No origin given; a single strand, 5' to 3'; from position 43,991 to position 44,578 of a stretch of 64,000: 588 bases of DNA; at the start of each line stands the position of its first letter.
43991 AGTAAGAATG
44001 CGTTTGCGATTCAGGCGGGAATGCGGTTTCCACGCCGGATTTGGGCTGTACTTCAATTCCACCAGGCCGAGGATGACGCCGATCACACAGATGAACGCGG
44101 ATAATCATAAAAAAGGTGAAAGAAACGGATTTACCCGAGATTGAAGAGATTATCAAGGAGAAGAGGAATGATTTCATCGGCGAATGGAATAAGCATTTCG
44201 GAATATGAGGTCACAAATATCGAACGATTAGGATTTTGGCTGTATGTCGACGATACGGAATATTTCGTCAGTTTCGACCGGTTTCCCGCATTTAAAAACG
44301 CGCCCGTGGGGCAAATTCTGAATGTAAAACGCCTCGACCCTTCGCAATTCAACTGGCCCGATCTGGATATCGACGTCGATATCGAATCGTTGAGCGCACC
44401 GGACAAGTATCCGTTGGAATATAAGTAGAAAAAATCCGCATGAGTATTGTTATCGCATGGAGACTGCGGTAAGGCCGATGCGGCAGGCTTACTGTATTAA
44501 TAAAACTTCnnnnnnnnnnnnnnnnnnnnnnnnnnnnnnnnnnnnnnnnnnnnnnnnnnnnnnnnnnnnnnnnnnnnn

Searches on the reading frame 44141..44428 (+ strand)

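Call 79: search_protein_families(library=pfam, proteins=[window:44141-44428:+], max_evalue=0.001)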
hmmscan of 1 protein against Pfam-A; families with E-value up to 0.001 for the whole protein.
window:44141-44428:+ (95 aa): 1 family
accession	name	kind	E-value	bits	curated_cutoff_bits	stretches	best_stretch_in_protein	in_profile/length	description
PF10387.14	DUF2442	-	2.5e-12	47.3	23.9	1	23-89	3-71/72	Protein of unknown function (DUF2442)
